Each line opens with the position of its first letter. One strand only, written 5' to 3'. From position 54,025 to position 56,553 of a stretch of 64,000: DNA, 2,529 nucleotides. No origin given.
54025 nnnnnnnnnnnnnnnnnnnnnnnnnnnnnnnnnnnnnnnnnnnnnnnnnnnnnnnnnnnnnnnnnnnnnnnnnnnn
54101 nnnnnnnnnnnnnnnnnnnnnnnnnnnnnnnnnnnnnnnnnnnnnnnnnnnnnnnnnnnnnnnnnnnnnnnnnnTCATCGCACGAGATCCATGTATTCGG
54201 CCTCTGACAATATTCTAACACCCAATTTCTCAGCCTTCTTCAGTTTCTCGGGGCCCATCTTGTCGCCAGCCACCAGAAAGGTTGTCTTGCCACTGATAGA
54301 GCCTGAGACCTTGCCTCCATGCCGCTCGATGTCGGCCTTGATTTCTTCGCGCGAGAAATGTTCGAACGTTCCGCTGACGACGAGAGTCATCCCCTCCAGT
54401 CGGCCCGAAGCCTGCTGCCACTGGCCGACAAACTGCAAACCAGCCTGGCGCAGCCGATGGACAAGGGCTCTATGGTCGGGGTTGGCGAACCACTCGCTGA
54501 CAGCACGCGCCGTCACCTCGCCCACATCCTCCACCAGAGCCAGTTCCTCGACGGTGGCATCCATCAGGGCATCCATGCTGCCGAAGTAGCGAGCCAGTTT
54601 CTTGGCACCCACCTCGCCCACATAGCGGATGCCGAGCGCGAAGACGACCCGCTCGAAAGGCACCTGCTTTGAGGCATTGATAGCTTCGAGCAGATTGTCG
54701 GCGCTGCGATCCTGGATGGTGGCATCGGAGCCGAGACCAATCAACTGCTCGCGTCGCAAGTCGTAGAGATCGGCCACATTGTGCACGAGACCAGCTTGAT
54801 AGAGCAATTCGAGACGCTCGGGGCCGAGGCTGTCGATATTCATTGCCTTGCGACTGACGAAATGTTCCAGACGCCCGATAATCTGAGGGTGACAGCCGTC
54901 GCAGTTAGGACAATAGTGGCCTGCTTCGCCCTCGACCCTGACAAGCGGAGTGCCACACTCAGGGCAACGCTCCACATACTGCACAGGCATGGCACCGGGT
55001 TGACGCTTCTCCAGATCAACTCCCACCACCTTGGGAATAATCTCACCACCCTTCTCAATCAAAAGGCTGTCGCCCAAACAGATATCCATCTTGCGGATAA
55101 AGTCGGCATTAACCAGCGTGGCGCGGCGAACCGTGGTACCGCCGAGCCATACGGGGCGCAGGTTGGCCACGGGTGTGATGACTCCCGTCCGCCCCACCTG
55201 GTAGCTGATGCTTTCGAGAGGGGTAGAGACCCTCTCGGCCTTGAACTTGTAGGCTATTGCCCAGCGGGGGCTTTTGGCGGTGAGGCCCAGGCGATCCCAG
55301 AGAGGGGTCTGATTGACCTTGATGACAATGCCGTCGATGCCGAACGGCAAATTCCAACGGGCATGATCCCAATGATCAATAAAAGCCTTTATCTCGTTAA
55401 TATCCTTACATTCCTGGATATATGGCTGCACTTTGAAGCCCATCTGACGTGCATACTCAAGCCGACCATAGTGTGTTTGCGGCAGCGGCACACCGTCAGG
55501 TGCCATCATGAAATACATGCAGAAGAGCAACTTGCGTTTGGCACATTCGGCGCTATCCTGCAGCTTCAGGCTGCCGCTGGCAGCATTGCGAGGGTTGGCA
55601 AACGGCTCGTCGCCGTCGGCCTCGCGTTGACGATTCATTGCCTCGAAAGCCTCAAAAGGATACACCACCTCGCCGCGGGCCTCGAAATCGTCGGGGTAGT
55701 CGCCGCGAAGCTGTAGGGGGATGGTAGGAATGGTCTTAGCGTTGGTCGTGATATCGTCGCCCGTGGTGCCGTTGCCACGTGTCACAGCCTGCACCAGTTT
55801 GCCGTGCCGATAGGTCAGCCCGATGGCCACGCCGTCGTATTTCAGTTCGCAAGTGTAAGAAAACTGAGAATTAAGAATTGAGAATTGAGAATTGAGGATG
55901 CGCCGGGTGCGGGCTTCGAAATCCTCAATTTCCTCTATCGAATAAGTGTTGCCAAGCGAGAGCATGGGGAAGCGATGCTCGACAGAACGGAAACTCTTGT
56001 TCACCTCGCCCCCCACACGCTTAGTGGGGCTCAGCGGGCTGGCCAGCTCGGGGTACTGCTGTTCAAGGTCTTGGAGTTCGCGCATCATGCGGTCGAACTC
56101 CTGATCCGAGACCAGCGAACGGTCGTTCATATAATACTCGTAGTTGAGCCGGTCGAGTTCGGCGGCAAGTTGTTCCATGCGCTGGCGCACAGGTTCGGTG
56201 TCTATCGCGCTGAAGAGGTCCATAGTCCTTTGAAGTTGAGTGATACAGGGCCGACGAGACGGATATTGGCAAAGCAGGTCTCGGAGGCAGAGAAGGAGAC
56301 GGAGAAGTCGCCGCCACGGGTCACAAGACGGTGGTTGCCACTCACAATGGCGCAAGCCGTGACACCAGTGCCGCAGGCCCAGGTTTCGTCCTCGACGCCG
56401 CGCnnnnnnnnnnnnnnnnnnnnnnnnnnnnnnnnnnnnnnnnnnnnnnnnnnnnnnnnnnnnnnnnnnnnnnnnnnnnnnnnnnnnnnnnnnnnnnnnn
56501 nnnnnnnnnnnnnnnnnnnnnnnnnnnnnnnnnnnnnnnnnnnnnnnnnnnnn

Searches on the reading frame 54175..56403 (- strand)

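Call 67: search_protein_families(library=pfam, proteins=[window:54175-56403:-], max_evalue=0.00001)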
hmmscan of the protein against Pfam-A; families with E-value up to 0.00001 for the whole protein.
window:54175-56403:- (742 aa): 8 families
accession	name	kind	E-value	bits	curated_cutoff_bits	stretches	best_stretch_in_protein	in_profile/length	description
PF01653.23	DNA_ligase_aden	-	6e-87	291.8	27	1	136-390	2-253/253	NAD-dependent DNA ligase adenylation domain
PF03120.22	DNA_ligase_OB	-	4.5e-30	103.8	32.9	1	394-469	2-77/79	NAD-dependent DNA ligase OB-fold domain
PF12826.13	HHH_2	-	1.2e-23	83.4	27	1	585-648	1-64/64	Helix-hairpin-helix motif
PF00533.33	BRCT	-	1.6e-14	54.3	21.3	1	669-735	6-72/78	BRCA1 C Terminus (BRCT) domain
PF03119.21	DNA_ligase_ZBD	-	1.3e-08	35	25.8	1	479-504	1-25/27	NAD-dependent DNA ligase C4 zinc finger domain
PF22745.1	Nlig-Ia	-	5e-07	30.7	27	1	88-123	18-53/92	DNA ligase-like, N-terminal NAD+-binding domain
PF14520.12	HHH_5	-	6.1e-07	30.3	27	0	590-634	5-50/57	Helix-hairpin-helix domain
PF12738.14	PTCB-BRCT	-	1.4e-06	28.7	22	1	680-733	8-60/63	twin BRCT domain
